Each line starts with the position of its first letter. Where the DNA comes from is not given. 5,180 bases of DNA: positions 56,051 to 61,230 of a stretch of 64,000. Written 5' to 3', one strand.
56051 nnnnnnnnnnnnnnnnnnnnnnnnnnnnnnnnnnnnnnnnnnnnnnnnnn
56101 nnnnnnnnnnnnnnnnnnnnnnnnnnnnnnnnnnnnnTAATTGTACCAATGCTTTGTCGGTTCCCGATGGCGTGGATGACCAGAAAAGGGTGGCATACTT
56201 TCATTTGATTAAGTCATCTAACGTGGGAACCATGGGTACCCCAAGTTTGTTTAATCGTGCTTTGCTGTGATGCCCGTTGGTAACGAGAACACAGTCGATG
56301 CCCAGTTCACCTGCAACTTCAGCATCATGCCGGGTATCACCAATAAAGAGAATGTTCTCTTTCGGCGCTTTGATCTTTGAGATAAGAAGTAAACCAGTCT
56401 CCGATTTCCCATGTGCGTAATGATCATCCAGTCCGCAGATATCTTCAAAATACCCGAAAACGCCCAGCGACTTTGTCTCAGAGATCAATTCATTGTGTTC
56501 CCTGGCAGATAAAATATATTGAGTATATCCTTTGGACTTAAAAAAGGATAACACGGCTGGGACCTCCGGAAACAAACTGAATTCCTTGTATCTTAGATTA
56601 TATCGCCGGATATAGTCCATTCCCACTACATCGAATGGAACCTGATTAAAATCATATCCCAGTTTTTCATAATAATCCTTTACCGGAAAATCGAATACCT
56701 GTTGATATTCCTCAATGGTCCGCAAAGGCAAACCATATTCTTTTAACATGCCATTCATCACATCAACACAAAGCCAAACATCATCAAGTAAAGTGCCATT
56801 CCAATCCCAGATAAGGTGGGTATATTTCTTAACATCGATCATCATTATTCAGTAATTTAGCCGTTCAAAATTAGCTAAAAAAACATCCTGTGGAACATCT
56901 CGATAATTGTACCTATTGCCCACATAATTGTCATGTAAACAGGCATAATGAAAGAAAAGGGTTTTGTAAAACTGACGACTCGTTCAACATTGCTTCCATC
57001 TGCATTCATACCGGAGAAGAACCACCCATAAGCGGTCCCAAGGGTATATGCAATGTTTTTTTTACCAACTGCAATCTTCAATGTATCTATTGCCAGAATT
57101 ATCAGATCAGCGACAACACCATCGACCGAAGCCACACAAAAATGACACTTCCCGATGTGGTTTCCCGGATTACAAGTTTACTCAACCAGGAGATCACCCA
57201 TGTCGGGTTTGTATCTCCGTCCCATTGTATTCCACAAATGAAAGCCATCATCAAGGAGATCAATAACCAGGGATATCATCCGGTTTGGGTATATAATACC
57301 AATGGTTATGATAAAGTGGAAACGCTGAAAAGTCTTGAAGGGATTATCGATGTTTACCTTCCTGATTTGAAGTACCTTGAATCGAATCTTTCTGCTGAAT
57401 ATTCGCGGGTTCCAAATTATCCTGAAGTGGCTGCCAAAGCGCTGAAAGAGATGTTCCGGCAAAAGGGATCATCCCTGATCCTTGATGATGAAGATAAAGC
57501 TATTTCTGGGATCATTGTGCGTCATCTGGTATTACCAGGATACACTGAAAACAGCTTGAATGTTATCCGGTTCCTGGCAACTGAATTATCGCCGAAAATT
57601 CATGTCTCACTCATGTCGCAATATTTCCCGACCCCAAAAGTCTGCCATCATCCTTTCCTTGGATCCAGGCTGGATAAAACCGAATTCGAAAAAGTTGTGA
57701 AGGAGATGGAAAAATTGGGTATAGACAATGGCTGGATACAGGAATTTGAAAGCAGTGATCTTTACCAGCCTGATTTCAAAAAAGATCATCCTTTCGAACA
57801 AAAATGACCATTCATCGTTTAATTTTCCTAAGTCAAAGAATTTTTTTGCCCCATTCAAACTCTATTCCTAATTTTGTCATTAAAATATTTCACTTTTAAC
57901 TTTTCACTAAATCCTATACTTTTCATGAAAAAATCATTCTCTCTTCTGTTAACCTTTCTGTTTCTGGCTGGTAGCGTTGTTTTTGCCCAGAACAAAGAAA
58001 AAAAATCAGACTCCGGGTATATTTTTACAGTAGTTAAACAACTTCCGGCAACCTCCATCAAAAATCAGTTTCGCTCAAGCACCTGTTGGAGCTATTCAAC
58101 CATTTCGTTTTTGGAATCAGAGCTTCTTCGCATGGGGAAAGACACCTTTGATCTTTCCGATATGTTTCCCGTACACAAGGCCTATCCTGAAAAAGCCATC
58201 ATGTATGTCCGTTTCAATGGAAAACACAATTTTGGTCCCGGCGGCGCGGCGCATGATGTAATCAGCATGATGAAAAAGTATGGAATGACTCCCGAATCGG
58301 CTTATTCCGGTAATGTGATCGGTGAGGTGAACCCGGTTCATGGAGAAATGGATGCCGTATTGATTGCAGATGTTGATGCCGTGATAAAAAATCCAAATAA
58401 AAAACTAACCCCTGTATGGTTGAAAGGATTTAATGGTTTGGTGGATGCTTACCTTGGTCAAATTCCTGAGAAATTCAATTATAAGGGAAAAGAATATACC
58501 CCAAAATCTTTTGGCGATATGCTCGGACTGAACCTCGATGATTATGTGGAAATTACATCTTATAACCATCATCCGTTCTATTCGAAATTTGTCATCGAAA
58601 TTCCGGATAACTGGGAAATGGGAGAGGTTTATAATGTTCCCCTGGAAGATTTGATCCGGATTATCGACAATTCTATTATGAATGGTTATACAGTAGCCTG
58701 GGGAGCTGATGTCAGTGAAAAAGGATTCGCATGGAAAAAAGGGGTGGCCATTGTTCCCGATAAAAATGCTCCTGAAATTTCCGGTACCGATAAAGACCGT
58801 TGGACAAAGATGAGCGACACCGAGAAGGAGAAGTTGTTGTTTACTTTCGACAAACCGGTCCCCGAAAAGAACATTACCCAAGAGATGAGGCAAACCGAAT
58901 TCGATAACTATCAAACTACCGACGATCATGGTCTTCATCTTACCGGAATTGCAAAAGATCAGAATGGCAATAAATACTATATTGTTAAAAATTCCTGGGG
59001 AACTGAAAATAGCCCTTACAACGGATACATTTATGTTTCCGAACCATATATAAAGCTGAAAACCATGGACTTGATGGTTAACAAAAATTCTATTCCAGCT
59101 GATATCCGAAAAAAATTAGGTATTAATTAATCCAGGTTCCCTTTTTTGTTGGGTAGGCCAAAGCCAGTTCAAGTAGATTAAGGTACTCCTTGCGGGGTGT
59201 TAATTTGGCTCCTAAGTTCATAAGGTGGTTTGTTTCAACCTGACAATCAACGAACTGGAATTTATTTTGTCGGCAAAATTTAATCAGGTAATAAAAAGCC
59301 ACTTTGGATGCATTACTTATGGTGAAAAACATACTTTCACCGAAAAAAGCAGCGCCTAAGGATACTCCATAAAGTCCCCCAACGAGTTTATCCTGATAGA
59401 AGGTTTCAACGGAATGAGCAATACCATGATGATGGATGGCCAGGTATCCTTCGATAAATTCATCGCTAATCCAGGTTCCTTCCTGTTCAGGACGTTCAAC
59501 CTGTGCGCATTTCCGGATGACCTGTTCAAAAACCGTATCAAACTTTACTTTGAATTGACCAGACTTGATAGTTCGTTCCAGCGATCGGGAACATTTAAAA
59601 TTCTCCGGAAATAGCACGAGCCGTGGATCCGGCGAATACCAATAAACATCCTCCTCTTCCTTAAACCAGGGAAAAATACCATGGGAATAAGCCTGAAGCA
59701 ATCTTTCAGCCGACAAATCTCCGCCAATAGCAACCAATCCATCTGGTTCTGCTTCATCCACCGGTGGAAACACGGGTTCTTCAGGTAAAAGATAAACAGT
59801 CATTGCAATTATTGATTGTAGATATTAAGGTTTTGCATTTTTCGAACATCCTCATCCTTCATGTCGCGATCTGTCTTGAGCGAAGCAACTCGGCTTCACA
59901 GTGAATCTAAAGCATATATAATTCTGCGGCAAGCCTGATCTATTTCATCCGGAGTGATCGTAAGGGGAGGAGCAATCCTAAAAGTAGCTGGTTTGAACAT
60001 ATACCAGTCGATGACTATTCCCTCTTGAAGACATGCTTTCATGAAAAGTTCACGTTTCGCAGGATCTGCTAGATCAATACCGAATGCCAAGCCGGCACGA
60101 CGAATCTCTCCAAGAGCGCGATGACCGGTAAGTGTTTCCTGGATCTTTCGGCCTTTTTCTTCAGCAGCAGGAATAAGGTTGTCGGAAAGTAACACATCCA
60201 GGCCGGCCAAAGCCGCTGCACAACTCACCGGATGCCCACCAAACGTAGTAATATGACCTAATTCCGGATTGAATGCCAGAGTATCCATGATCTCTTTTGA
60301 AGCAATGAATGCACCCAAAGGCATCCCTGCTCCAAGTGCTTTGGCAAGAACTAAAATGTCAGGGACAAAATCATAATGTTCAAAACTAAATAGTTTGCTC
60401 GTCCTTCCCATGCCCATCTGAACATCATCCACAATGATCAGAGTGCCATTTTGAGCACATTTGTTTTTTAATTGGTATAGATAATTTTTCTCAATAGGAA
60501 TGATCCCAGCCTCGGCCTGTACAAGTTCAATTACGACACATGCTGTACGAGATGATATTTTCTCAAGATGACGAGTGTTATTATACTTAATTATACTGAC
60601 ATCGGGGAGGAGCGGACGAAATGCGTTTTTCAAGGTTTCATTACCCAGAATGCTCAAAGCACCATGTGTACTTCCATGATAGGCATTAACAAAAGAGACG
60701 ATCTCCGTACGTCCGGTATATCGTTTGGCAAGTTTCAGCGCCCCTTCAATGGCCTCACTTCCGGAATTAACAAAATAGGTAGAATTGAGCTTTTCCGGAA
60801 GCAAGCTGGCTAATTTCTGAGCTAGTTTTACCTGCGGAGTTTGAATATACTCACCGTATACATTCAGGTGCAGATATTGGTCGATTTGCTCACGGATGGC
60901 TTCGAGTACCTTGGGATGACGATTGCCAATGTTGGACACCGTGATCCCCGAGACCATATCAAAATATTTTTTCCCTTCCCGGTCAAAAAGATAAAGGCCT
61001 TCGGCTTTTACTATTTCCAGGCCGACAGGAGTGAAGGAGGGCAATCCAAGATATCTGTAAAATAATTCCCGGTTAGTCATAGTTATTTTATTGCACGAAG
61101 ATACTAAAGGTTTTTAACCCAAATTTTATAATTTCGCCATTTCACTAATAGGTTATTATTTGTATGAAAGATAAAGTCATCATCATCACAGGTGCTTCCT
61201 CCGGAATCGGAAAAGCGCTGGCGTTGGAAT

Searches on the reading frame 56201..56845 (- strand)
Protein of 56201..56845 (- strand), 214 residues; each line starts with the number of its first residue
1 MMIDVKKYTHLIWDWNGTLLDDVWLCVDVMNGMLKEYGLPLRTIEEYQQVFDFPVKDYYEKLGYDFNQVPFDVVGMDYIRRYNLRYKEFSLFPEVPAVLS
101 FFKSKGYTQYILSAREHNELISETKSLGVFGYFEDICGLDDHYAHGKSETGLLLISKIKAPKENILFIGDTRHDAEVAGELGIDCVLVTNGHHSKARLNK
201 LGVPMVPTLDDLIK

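Call 57: search_protein_families(library=pfam, proteins=[window:56201-56845:-], max_evalue=0.0001)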
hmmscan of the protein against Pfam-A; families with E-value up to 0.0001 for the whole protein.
window:56201-56845:- (214 aa): 3 families
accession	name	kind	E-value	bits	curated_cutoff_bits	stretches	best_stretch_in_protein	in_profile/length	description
PF13419.12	HAD_2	-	3.9e-20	73.1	23.8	1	11-188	1-178/178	Haloacid dehalogenase-like hydrolase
PF00702.32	Hydrolase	-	3.8e-15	57.2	26.4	1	10-181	3-190/191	haloacid dehalogenase-like hydrolase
PF13242.12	Hydrolase_like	-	1.9e-09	37.8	22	1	155-212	14-72/75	HAD-hyrolase-like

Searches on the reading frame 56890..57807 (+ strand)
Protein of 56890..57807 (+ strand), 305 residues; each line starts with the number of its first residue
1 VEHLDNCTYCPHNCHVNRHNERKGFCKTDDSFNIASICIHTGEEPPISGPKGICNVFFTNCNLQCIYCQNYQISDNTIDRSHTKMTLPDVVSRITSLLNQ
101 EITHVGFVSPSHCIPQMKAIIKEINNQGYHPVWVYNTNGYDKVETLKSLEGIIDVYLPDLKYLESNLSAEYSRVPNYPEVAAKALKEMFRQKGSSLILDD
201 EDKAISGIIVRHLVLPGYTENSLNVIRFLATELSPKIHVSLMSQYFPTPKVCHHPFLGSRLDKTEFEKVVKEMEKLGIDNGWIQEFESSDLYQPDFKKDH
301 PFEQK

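Call 57: search_protein_families(library=pfam, proteins=[window:56890-57807:+], max_evalue=0.0001)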
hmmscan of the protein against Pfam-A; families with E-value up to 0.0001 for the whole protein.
window:56890-57807:+ (305 aa): 2 families
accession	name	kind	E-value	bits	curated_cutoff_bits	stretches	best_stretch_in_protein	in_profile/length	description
PF13353.11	Fer4_12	-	3.2e-06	27.9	22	1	49-155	3-111/137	4Fe-4S single cluster domain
PF04055.27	Radical_SAM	-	5e-06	27.2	29.5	1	56-221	2-157/166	Radical SAM superfamily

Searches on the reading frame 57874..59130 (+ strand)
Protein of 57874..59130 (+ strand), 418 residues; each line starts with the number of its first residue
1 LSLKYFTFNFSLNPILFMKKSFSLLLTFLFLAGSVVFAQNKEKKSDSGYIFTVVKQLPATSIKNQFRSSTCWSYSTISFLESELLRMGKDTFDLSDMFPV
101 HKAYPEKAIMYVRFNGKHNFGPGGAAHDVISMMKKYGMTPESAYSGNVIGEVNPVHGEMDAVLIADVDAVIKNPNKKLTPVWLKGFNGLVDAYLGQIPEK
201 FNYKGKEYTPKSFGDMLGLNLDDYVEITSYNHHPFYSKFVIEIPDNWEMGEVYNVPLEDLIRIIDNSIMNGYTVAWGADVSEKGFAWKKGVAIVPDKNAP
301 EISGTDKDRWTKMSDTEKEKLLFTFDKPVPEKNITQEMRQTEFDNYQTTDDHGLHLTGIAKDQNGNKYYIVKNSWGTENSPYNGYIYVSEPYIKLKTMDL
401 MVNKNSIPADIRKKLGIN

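Call 57: search_protein_families(library=pfam, proteins=[window:57874-59130:+], max_evalue=0.0001)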
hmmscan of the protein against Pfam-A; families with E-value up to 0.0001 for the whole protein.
window:57874-59130:+ (418 aa): 2 families
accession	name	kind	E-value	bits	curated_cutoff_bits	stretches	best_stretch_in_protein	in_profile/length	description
PF03051.21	Peptidase_C1_2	-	7.6e-15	55.1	22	1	344-414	353-423/438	Peptidase C1-like family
PF00112.29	Peptidase_C1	-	9.8e-10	39.3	20.7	1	348-389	164-203/220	Papain family cysteine protease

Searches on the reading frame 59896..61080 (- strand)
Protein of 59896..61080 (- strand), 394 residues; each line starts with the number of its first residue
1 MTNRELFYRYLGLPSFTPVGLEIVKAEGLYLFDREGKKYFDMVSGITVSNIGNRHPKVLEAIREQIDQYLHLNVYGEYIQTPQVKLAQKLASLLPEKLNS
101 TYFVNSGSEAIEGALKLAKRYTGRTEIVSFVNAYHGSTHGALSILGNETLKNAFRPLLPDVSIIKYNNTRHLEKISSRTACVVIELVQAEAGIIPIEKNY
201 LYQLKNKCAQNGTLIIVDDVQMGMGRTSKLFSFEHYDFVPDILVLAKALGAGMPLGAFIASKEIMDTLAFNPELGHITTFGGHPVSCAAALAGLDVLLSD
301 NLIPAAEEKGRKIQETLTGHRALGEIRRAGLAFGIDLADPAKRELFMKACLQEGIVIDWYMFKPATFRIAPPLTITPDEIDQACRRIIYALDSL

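Call 57: search_protein_families(library=pfam, proteins=[window:59896-61080:-], max_evalue=0.0001)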
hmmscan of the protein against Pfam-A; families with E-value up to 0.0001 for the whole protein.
window:59896-61080:- (394 aa): 1 family
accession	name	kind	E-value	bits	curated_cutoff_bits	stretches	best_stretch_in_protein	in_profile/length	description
PF00202.27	Aminotran_3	-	6.4e-94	315.3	30.5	1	21-390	11-402/403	Aminotransferase class-III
